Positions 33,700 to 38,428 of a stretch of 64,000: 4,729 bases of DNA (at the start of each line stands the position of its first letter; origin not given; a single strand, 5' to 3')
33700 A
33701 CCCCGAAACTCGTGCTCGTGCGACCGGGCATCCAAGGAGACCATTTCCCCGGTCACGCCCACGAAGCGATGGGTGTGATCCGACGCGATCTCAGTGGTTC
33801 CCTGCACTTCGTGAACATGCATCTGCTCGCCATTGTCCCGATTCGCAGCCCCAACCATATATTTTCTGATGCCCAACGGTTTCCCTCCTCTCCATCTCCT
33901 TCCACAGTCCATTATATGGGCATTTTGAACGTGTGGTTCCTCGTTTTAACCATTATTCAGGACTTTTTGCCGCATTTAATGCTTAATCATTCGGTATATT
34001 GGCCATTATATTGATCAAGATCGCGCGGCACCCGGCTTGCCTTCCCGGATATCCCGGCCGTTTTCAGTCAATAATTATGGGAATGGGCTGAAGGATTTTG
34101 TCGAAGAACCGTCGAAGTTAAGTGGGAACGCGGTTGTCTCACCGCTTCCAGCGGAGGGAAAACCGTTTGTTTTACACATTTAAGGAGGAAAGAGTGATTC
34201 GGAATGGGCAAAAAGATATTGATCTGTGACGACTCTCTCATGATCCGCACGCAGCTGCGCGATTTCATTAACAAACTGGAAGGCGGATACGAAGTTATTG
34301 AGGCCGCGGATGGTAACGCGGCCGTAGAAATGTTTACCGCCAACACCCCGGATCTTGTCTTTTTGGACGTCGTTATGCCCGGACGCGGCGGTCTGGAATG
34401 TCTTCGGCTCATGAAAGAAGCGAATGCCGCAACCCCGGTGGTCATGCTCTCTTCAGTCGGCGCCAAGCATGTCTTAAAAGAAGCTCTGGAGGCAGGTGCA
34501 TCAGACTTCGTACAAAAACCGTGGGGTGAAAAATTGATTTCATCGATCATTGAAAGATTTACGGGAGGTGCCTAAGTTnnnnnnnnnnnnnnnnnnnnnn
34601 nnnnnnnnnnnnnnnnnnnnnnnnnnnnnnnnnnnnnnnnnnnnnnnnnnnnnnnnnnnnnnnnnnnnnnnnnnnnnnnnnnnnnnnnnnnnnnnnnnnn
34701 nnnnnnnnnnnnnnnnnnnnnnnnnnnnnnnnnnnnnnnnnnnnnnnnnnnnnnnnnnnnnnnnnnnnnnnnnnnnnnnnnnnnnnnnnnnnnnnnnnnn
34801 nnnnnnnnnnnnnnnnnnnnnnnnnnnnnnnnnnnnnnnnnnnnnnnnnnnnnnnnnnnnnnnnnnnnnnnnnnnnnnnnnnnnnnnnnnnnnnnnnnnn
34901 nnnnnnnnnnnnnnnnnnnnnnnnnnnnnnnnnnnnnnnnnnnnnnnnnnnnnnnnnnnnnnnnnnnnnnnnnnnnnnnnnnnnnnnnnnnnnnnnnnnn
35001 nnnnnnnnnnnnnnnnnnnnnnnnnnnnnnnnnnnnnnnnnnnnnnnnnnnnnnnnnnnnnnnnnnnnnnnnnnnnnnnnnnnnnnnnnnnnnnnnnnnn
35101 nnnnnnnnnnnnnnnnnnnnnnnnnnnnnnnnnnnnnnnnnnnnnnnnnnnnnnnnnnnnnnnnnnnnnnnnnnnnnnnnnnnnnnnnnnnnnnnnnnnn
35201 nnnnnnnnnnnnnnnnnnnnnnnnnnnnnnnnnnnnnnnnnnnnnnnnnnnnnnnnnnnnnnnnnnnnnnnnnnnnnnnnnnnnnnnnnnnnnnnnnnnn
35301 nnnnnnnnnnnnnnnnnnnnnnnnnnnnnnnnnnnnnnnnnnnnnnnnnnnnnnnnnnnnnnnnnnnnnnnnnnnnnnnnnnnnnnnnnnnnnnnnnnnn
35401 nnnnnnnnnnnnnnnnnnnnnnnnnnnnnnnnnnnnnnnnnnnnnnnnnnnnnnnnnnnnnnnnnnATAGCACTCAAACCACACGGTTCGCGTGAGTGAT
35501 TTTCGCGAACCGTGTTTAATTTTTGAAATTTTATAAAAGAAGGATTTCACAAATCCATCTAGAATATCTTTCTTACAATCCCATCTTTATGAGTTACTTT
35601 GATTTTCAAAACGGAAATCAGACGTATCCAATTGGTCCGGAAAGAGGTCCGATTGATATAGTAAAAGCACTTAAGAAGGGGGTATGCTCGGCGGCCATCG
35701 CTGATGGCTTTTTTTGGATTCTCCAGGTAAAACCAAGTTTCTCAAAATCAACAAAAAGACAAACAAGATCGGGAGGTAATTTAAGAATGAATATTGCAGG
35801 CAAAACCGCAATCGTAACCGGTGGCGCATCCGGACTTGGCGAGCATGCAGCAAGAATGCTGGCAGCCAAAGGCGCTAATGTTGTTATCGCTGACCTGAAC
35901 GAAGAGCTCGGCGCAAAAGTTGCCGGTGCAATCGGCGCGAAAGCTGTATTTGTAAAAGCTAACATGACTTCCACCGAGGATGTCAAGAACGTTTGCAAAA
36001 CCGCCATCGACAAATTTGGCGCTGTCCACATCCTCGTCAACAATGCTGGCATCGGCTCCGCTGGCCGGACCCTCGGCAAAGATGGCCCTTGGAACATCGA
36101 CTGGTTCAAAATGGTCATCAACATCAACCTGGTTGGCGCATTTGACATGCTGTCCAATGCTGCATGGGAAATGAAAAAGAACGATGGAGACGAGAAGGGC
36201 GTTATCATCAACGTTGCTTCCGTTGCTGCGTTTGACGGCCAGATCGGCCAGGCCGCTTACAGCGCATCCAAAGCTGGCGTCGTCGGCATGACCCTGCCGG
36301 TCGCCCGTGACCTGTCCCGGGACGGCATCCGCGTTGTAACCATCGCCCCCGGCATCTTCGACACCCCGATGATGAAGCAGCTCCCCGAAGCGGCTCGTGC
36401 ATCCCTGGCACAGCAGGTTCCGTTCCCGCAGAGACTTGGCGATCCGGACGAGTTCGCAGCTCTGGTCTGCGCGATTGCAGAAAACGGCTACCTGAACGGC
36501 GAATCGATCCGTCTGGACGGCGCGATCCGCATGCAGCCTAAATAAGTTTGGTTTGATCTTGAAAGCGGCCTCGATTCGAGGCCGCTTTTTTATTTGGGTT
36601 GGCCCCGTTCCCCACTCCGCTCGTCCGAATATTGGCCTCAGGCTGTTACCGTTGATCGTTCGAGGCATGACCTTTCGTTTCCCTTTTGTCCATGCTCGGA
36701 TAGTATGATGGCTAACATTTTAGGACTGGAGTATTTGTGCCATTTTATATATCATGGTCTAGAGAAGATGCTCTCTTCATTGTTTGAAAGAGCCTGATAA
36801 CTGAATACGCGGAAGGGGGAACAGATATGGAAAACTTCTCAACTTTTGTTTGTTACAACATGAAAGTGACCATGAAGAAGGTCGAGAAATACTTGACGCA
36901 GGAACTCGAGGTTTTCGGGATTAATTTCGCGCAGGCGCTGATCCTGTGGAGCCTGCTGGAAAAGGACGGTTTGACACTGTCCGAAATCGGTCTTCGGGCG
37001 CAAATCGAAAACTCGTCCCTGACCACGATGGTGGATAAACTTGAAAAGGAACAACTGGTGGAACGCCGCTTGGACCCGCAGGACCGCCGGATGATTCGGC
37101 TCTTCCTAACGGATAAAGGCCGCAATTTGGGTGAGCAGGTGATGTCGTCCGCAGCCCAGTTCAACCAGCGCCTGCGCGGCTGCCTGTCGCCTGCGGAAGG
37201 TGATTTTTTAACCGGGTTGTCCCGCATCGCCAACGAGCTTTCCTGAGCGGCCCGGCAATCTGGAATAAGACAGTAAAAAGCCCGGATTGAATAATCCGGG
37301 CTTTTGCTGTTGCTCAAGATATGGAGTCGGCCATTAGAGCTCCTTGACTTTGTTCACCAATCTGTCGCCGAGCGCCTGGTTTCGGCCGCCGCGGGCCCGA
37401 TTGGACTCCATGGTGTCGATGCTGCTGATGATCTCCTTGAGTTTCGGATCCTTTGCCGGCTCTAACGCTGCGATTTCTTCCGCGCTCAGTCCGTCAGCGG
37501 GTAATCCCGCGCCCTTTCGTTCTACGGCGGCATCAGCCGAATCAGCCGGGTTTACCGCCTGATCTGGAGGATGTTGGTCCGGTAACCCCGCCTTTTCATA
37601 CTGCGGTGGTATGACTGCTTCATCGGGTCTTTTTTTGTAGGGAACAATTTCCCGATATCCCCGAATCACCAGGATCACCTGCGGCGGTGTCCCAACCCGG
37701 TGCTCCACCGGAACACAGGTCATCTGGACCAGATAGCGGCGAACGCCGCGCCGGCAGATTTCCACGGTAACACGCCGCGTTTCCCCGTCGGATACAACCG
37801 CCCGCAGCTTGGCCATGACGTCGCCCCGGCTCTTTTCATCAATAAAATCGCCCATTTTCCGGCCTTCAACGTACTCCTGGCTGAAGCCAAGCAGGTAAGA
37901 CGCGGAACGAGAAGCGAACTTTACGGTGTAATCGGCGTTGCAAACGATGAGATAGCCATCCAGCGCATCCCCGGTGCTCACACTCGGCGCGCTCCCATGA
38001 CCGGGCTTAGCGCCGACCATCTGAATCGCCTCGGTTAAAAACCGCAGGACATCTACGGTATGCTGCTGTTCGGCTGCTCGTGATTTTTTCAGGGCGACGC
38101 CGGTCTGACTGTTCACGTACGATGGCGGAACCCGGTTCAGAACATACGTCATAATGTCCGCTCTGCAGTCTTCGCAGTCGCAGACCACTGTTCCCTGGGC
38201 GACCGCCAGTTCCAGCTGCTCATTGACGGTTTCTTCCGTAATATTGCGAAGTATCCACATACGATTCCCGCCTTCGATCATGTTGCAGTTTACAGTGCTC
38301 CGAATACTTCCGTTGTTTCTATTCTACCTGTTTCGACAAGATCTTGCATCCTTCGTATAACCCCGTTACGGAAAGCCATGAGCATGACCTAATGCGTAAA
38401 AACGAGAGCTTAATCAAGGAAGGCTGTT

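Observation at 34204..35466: CheY plus a fusion of tandem MshEN-type c-di-GMP-binding motifs to a CheX-like CheY-P phosphatase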

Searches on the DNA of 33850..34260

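Call 58: search_rna_families(source=window, start=33850, end=34260, threshold=evalue, max_evalue=1)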
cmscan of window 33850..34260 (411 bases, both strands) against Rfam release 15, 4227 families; matches with E-value up to 1: 0.
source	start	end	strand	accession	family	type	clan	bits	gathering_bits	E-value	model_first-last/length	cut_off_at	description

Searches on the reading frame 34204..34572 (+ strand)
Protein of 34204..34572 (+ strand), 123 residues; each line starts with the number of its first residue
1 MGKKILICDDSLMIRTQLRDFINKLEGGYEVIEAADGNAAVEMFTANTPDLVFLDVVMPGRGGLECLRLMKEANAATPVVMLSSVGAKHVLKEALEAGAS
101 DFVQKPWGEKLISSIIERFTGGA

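Call 3: search_protein_families(library=pfam, proteins=[window:34204-34572:+], max_evalue=1)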
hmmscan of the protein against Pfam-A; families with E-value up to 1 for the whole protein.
window:34204-34572:+ (123 aa): 2 families
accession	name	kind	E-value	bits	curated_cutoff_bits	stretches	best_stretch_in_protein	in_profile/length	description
PF00072.30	Response_reg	-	3.6e-27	95.2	30.2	1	5-116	1-110/111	Response regulator receiver domain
PF05116.19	S6PP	-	0.13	12.2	20.3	1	56-120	39-105/247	Sucrose-6F-phosphate phosphohydrolase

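Call 4: search_protein_families(library=ncbifam, proteins=[window:34204-34572:+], max_evalue=1)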
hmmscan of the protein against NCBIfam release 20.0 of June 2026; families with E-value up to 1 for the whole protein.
window:34204-34572:+ (123 aa): 104 families (the best 25 are shown)
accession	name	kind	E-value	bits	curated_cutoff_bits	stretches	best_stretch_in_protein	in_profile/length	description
NF041367.1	CheY_Halo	equivalog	1.9e-23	83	200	1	5-116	1-110/114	chemotaxis protein CheY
NF001965.0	PRK00742.1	subfamily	4.5e-21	75.4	293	1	4-108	5-110/357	chemotaxis-specific protein-glutamate methyltransferase CheB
NF045944.1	ResRegRpaBCyano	equivalog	1.1e-19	70.7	330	1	6-116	1-108/229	response regulator transcription factor RpaB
NF045505.1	RR_RssB_Pseudo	equivalog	4e-19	68.9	700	1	4-108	7-109/394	two-component system response regulator RssB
TIGR02154.1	PhoB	equivalog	1e-18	67.5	296.2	1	1-111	1-111/226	phosphate regulon transcriptional regulator PhoB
NF040689.1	MtrAB_MtrA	equivalog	1e-18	67.5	300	1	5-115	1-109/219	MtrAB system response regulator MtrA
NF009206.0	PRK12555.1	subfamily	1.2e-18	67.1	342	1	4-107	2-106/340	chemotaxis-specific protein-glutamate methyltransferase CheB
NF041733.1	resp_reg_CseB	equivalog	4.4e-18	65.5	350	1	4-112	2-107/228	two-component system response regulator CseB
NF008469.0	PRK11361.1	equivalog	1.3e-17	63.7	714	1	3-118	5-118/461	acetoacetate metabolism transcriptional regulator AtoC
NF007005.1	PRK09468.1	equivalog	2.6e-17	63.1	331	1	3-110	4-109/237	osmolarity response regulator transcription factor OmpR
TIGR02875.1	spore_0_A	equivalog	5.4e-17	61.9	200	1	4-119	4-121/262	sporulation transcription factor Spo0A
NF007135.0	PRK09581.1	equivalog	5.7e-17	61.7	474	1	1-109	1-109/457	PleD family two-component system response regulator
NF040534.1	resp_reg_YycF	equivalog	9.1e-17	61.1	340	1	3-110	1-105/231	response regulator YycF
NF052313.1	T9SS_RR_PorX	equivalog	1.3e-16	60.4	300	1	4-107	2-103/513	T9SS response regulator signal transducer PorX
NF007969.0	PRK10693.1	equivalog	1.5e-16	60.3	329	1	2-107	7-110/337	two-component system response regulator RssB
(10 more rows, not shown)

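Call 39: search_solved_structures(query=window:34204-34572:+, max_evalue=1e-10, show_alignments=2)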
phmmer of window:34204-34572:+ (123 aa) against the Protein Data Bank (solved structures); distinct sequences matched with E-value up to 1e-10: 72 (the best 60 are shown).
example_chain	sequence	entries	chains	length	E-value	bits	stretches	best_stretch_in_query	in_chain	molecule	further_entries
1tmy_A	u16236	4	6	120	6.2e-19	71.7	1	1-111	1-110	CHEY PROTEIN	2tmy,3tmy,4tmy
4iga_A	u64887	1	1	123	6.7e-19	71.6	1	1-111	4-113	Chemotaxis protein CheY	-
1u0s_Y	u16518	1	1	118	3.2e-18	69.4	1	2-110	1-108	Chemotaxis protein cheY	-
9xzo_A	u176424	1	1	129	5.7e-18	68.6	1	4-121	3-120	De novo protein M1X0B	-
4qyw_A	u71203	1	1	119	6e-17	65.3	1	2-111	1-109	Chemotaxis protein CheY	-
9rhz_C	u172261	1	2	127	1.3e-16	64.2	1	3-110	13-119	Chemotaxis protein CheY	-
6c40_B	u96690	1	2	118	3.1e-16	63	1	2-110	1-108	Chemotaxis protein CheY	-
4ja2_A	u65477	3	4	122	4.1e-16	62.6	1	1-109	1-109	Response regulator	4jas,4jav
1fsp_A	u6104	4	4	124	4.2e-16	62.6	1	1-116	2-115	STAGE 0 SPORULATION PROTEIN F | SPORULATION RESPONSE REGULATORY PROTEIN | Sporulation initiation phosphotransferase F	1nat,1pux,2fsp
1nxo_A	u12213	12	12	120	4.4e-16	62.5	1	3-114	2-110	DNA-binding response regulator | Response regulator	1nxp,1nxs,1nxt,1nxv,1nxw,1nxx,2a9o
3q15_C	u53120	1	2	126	4.4e-16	62.5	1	1-116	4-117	Sporulation initiation phosphotransferase F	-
6eb7_A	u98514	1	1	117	5.7e-16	62.1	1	3-114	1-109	DNA-binding response regulator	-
1pey_A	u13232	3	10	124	5.8e-16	62.1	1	1-116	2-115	Sporulation initiation phosphotransferase F | SPORULATION RESPONSE REGULATORY PROTEIN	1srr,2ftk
2jvi_A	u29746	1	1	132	7.1e-16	61.8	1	1-116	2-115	Sporulation initiation phosphotransferase F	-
3f6p_A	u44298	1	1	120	1.1e-15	61.2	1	1-111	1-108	Transcriptional regulatory protein yycF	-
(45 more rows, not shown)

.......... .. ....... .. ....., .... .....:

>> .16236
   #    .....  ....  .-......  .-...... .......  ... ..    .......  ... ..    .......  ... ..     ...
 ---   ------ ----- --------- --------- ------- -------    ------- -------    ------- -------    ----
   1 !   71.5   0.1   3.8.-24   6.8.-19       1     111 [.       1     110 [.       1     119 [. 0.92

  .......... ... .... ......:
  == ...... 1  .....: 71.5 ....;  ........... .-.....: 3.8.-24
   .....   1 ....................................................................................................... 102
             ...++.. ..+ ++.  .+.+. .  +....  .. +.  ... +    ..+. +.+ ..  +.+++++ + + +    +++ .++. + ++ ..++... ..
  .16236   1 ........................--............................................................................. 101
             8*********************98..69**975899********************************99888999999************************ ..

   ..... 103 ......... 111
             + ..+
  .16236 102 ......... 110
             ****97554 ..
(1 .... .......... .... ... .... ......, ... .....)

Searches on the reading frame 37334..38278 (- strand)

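Call 22: search_protein_families(library=pfam, proteins=[window:37334-38278:-], max_evalue=0.00001)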
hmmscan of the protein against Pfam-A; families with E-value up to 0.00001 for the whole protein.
window:37334-38278:- (314 aa): 3 families
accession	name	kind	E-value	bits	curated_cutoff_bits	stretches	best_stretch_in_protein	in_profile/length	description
PF10719.14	ComFB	-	5.8e-20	71.6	25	1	11-92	1-83/83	Late competence development protein ComFB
PF08448.16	PAS_4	-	3.2e-11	43.9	23.1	1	104-206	2-103/110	PAS fold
PF13426.13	PAS_9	-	2.1e-08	34.8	27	1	107-205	2-98/103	PAS domain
